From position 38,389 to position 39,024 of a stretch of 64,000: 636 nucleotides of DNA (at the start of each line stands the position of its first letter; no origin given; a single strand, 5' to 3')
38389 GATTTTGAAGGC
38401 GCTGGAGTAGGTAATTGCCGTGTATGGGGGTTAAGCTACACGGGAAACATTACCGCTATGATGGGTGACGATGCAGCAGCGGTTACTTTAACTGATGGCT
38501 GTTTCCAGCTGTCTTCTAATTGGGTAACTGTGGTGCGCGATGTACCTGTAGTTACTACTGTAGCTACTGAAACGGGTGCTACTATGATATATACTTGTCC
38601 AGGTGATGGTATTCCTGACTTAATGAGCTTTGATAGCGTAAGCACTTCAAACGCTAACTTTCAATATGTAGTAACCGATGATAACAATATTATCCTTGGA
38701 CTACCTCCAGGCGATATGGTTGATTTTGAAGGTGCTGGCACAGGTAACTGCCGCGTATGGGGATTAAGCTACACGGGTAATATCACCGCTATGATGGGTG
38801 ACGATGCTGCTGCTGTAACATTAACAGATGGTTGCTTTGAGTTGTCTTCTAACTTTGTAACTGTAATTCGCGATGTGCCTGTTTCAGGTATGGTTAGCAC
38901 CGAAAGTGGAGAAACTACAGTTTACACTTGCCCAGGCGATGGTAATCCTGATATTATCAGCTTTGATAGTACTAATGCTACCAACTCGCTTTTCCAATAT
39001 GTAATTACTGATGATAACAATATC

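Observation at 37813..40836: T9SS cargo protein made of eight copies of a 111-aa Cys-containing module I cannot place in a known family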

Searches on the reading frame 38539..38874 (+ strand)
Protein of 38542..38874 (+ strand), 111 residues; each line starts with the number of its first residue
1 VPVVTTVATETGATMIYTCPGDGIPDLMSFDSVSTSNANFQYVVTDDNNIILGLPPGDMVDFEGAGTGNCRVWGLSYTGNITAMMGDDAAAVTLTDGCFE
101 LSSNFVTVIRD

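Call 3: search_protein_families(library=pfam, proteins=[window:38542-38874:+], max_evalue=10)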
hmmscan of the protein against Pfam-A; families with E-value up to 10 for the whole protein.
seq(111 aa): 0 families

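Call 4: search_protein_families(library=ncbifam, proteins=[window:38542-38874:+], max_evalue=10)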
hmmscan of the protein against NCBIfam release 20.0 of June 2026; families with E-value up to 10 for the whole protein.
seq(111 aa): 0 families

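Call 15: search_solved_structures(query=A1, max_evalue=10)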
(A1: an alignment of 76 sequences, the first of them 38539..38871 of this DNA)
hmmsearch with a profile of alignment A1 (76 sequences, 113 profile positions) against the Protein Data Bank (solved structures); distinct sequences matched with E-value up to 10: 5.
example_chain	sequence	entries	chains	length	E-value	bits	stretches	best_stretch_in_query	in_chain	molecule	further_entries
9kx8_B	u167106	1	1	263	0.022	17.9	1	8-75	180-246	Beta-galactoside-specific lectin 1 chain B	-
1oql_B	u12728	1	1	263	0.05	16.8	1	8-75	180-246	MISTLETOE LECTIN I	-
3o5w_B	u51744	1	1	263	0.05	16.8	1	8-75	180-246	Beta-galactoside-specific lectin 1 chain B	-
4jkx_B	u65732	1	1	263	0.067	16.4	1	8-76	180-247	Beta-galactoside-specific lectin 1 B chain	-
6r5x_A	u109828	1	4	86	0.7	13.1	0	70-93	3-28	WD-40 repeat protein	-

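Call 22: predict_structure(alignment_id=A1)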
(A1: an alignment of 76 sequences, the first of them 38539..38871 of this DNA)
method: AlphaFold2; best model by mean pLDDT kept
length: 111 residues; sequences in the alignment: 76
mean_pLDDT: 91.4   pTM: 0.84
mean pLDDT of the five models: 91.4, 91.2, 90.7, 90.4, 86.6
residues with pLDDT >= 90: 78; 70-90: 33; 50-70: 0; < 50: 0
segments of 3 or more residues with pLDDT < 50: none
pLDDT, mean of each block of 10 residues (from residue 1): 89 91 89 89 94 90 87 95 95 93 94 89
secondary structure, 60 per line:
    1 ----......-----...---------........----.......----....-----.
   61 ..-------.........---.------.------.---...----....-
elements in order: E5-10 E16-18 E28-35 E40-46 E51-54 E60-62 E70-78 E100-102 E107-110

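Call 24: search_protein_representatives(alignment_id=A1)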
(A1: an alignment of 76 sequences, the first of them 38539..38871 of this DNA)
Query: 76 sequences, 113 profile positions. Proteins with E-value up to 0.001 (for the whole library): 1695; up to 1e-10: 1293; up to 1e-30: 784. The best 150 are listed.
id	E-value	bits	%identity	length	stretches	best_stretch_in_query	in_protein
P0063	0.0e+00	3138.1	-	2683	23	2-113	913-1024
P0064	0.0e+00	2486.9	-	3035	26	2-113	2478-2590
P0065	0.0e+00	2287.9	-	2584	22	2-112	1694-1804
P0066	0.0e+00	2120.0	-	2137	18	2-113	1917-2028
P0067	0.0e+00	2113.2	-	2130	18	2-113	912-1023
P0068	0.0e+00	2078.9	-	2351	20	4-112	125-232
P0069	0.0e+00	2005.9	-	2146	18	2-113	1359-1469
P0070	0.0e+00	1980.4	-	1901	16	3-113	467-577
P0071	0.0e+00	1972.5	-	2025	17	3-113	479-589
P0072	0.0e+00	1945.8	-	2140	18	3-113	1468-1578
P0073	0.0e+00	1900.4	-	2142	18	2-113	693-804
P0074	0.0e+00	1871.6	-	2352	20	4-112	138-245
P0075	0.0e+00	1864.8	-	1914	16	5-113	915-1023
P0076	0.0e+00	1796.8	-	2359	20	4-113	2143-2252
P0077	0.0e+00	1732.3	-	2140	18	2-113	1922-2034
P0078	0.0e+00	1691.1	-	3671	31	2-113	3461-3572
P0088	0.0e+00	1479.9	-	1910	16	3-113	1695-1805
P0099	0.0e+00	1328.1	-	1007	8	2-113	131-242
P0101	0.0e+00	1287.8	-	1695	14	5-113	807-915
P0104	0.0e+00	1272.3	-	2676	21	2-113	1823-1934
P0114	0.0e+00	1158.4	-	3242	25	3-113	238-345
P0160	2.9e-265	877.8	-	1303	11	3-113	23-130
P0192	1.3e-222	740.3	-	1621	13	2-112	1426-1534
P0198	1.6e-214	714.3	-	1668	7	3-108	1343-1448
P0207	1.7e-205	685.2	-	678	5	2-113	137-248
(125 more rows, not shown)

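Call 29: find_related_loci(query=A1, collection=genome_contigs, flank=6000)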
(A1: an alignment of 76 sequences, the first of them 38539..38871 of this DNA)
Query A1 (111 aa) in genome_contigs; peptide patterns used: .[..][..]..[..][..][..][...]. (x = any residue, [..] = any of these).
277 stretches matched a pattern; 270 encode a relative of the query (tblastn E <= 1e-3); the best 80 are kept; 76 distinct loci.
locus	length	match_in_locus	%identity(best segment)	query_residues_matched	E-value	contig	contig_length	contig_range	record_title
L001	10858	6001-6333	68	1-111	1e-46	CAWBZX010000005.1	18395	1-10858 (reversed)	MAG: uncultured Saprospiraceae bacterium isolate MFD03551.bin.1.147 genome assembly, contig: contig_103108, whole genome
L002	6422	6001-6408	66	7-111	2e-45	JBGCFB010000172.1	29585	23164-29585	MAG: Bacteroidia bacterium isolate SGMAG-32 contig172, whole genome shotgun sequence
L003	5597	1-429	68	8-111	6e-45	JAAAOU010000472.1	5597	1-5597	MAG: Bacteroidetes bacterium isolate GSL.Bin30 NODE_11402_length_5597_cov_0.2416, whole genome shotgun sequence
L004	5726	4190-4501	69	8-111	3e-45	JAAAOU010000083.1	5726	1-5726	MAG: Bacteroidetes bacterium isolate GSL.Bin30 NODE_11083_length_5726_cov_0.29438, whole genome shotgun sequence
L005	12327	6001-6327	66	3-111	5e-45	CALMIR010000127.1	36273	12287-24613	MAG TPA_asm: uncultured Saprospirales bacterium isolate SRR2107183_bin.93_CONCOCT_v1.1_MAG genome assembly, contig: ERZ7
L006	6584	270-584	67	7-111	9e-45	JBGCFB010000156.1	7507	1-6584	MAG: Bacteroidia bacterium isolate SGMAG-32 contig156, whole genome shotgun sequence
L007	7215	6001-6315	68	7-111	9e-45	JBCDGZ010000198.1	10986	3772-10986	MAG: Bacteroidota bacterium isolate P01_H01_bin.144 k141_2034507_length_10986_cov_15.4041, whole genome shotgun sequence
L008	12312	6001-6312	69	8-111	8e-45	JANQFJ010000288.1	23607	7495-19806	MAG: Saprospiraceae bacterium isolate PL23a_bin.82 k99_3999642, whole genome shotgun sequence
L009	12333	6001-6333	66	1-111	1e-44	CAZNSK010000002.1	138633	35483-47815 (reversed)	MAG TPA_asm: uncultured Phaeodactylibacter sp. isolate SRP141376_co5_212 genome assembly, contig: NODE_196_length_138633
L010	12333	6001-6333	64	1-111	3e-44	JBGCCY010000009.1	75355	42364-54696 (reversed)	MAG: Saprospiraceae bacterium isolate SGMAG-95 contig9, whole genome shotgun sequence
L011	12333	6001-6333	65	1-111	5e-44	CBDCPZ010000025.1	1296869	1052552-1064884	MAG: Saprospiraceae bacterium isolate eb120f03-7265-40b6-ab1b-fd685c672cd3 genome assembly, contig: contig_25, whole gen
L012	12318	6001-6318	65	6-111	6e-44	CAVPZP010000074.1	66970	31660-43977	MAG: Lewinellaceae bacterium isolate MFD03250.bin.2.16 genome assembly, contig: contig_8992, whole genome shotgun sequen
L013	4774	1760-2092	66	1-111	3e-44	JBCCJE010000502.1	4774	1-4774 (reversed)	MAG: Bacteroidota bacterium isolate P01_C01_bin.106 k141_1970881_length_4774_cov_8.0000, whole genome shotgun sequence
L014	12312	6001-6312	70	8-111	5e-44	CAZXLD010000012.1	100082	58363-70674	MAG TPA_asm: uncultured Saprospiraceae bacterium isolate SRP128890_co1_144 genome assembly, contig: NODE_305_length_1000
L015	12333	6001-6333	64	1-111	1e-43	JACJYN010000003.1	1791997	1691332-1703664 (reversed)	MAG: Lewinellaceae bacterium isolate HK-STAS-BACT-39 HK-STAS-BACT-39_3, whole genome shotgun sequence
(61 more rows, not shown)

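Call 33: list_cluster_members(proteins=[P0099, P0063, P0078, P0064, P0114, P0198, P0104, P0192, P0160, P0207])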
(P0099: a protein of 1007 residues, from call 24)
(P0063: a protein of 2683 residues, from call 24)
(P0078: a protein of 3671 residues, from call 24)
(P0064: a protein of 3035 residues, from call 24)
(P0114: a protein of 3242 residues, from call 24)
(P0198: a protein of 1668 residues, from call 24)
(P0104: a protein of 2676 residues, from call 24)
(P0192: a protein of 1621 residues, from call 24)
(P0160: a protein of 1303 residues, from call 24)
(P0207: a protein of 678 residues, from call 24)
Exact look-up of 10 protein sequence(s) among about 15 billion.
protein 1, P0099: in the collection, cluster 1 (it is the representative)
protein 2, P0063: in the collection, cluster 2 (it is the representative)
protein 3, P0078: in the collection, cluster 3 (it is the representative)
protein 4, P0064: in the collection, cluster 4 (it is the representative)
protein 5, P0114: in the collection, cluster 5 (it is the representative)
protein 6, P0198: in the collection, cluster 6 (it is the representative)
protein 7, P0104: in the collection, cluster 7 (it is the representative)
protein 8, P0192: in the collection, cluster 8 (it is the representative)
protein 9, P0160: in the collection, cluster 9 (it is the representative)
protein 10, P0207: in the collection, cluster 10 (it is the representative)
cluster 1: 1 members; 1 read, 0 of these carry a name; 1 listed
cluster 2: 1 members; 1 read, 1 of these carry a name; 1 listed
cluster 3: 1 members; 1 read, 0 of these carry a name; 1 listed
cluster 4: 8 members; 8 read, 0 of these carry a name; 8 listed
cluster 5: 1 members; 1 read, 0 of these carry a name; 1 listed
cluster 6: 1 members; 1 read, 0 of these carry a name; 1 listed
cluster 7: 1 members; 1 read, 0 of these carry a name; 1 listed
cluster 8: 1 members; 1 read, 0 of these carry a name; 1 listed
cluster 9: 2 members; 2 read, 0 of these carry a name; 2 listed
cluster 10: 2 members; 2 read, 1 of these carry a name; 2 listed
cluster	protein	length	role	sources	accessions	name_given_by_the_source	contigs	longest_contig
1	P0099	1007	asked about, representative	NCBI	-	-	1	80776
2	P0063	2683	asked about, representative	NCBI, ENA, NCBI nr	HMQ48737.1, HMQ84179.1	MAG TPA: T9SS type A sorting domain-containing protein [Saprospiraceae bacterium] | T9SS type A sorting domain-containing protein [Saprospiraceae bacterium]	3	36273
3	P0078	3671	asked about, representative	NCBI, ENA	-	-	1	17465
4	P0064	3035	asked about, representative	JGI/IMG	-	-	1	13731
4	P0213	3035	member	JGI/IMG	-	-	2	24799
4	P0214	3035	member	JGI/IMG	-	-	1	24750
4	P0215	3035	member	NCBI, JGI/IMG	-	-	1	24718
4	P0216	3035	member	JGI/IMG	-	-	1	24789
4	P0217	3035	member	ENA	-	-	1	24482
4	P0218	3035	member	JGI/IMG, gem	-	-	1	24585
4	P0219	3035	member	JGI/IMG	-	-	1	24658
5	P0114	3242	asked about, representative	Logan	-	-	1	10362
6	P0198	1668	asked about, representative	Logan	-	-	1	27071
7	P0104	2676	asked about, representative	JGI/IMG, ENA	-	-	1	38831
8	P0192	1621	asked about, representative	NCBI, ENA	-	-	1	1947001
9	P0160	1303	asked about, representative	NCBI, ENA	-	-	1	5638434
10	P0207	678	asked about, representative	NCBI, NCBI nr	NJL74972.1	MAG: T9SS type A sorting domain-containing protein [Saprospiraceae bacterium] | T9SS type A sorting domain-containing protein [Saprospiraceae bacterium]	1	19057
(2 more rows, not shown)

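Call 34: find_encoding_contigs(protein=P0099, flank=3000, max_places=3)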
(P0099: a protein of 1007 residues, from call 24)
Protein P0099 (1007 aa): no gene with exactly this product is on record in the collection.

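Call 38: search_protein_families(library=pfam, proteins=[L001:828-2030:+, L001:2070-3548:+, L001:3916-7014:+, L001:7172-8356:+, L001:9152-10231:-], max_evalue=0.00001)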
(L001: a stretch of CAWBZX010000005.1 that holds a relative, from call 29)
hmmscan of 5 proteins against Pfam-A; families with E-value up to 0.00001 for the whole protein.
L001:828-2030:+ (401 aa): 2 families
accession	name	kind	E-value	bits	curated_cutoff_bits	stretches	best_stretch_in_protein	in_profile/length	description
PF19276.4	HD_assoc_2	-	3.6e-14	53.2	23.1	1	181-240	3-62/222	HD associated region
PF01966.28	HD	-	2.6e-06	28.1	22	1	54-165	1-113/116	HD domain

L001:2070-3548:+ (493 aa): 1 family
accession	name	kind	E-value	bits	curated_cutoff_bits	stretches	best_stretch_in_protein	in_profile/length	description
PF01471.23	PG_binding_1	-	3.4e-11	43.6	23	1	436-489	3-57/57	Putative peptidoglycan binding domain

L001:3916-7014:+ (1033 aa): 1 family
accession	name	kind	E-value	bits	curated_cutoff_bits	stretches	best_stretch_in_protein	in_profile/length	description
PF18962.6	Por_Secre_tail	-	5.1e-11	43.1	27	1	958-1028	1-71/75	Secretion system C-terminal sorting domain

L001:7172-8356:+ (395 aa): 2 families
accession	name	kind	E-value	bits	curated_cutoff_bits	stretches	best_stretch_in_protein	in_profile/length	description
PF07690.21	MFS_1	-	5.3e-57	193.8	33.4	2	12-309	2-303/347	Major Facilitator Superfamily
PF00083.30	Sugar_tr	-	2.4e-08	33.7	22.3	1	43-178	48-189/452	Sugar (and other) transporter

L001:9152-10231:- (360 aa): 1 family
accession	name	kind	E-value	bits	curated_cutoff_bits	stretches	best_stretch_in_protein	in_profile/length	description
PF01636.29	APH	-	2.9e-39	135.7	23.2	1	40-267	2-222/239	Phosphotransferase enzyme family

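Call 40: search_protein_families(library=pfam, alignment_id=A1, max_evalue=5)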
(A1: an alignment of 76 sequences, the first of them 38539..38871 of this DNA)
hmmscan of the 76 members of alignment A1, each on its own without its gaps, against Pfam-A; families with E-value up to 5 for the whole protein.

A. member 1, window:38539-38871:+ (111 aa): 0 families

B. families by the number of members that match (of 76 scanned): 24 families
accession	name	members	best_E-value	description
PF22359.2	Big-like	2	0.054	Bacterial Ig-like domain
PF17554.7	DUF5466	1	0.011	Family of unknown function (DUF5466)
PF04008.19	Adenosine_kin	1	0.012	Adenosine specific kinase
PF06453.16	LT-IIB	1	0.024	Type II heat-labile enterotoxin , B subunit (LT-IIB)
PF20958.2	GxGYxYP_N_3rd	1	0.027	GxGYxYP third domain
PF16570.11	GramPos_pilinD3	1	0.032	Gram-positive pilin backbone subunit 3, Cna-B-like domain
PF07660.19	STN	1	0.039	Secretin and TonB N terminus short domain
PF02159.20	Oest_recep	1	0.056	Oestrogen receptor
PF06823.17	DUF1236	1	0.074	Protein of unknown function (DUF1236)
PF24263.1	DUF7464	1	0.081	Domain of unknown function (DUF7464)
PF23508.1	MBB1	1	0.088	MBB1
PF12019.13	GspH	1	0.089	Type II transport protein GspH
PF10599.14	Nup_retrotrp_bd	1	0.094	Retro-transposon transporting motif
PF20646.2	Hpf1_C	1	0.096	Hpf1 C-terminal YTTT repeat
PF09856.14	ScfRs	1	0.11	Short-chain fatty acyl coenzyme A regulator, C-terminal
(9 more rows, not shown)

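Call 44: fold_search(model_id=the predicted structure, library=pdb)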
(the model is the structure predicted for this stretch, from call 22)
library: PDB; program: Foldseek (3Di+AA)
matches with E <= 10: 692; with E <= 0.001: 0
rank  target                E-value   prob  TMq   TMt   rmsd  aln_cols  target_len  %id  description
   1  3pdg                  5.2e-02  0.97  0.46  0.53   4.3       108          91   11  Structures of Clostridium thermocellum CbhA fibronectin(III)-like modules (released 2011-11-23)
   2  7biz_A                5.2e-02  0.87  0.41  0.13   7.3       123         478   13  Structure of a B12 binding lipoprotein from Bacteroides thetaiotaomicron (released 2022-03-02)
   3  8f2o_l                6.1e-02  0.99  0.54  0.16   5.0       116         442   13  Phi-29 expanded, DNA-packaged fiberless prohead (released 2023-11-15)
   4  8f2n_E                6.1e-02  0.98  0.51  0.16   5.2       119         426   11  Phi-29 partially-expanded fiberless prohead (released 2023-11-15)
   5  7biz_B                6.4e-02  0.85  0.41  0.13   7.1       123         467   13  Structure of a B12 binding lipoprotein from Bacteroides thetaiotaomicron (released 2022-03-02)
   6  8f2o_n                7.2e-02  0.98  0.52  0.16   5.4       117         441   13  Phi-29 expanded, DNA-packaged fiberless prohead (released 2023-11-15)
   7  6pal_B                7.6e-02  0.94  0.50  0.17   4.9       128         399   11  Bacteroides uniformis endo-laminarinase BuGH158 from the beta(1,3)-glucan utilization locus (released 2020-04-01)
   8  9kvu                  9.0e-02  0.95  0.46  0.52   4.5       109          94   11  Structure of B1 domain in the bifunctional enzyme CelAly (released 2026-03-18)
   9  6hhu_A                9.0e-02  0.91  0.46  0.11   6.1       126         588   10  Structure of the Bacillus anthracis Sap S-layer assembly domain (released 2019-07-24)
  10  6pal_A                1.2e-01  0.89  0.50  0.17   4.8       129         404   12  Bacteroides uniformis endo-laminarinase BuGH158 from the beta(1,3)-glucan utilization locus (released 2020-04-01)
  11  3pdd                  1.2e-01  0.60  0.37  0.26   6.8       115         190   10  Structures of Clostridium thermocellum CbhA fibronectin(III)-like modules (released 2011-11-23)
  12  8w9k_D                1.2e-01  0.77  0.44  0.22   7.8       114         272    8  Structure of apo RvY_06210 (released 2024-09-11)
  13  8f2n_H                1.3e-01  0.97  0.52  0.16   5.7       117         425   12  Phi-29 partially-expanded fiberless prohead (released 2023-11-15)
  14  7z4b_DW               1.3e-01  0.75  0.39  0.07   7.7       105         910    8  Bacteriophage SU10 virion (C1) (released 2022-12-28)
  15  6qvk_1A               1.4e-01  0.84  0.44  0.15   5.5       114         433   11  The cryo-EM structure of bacteriophage phi29 prohead (released 2019-06-12)
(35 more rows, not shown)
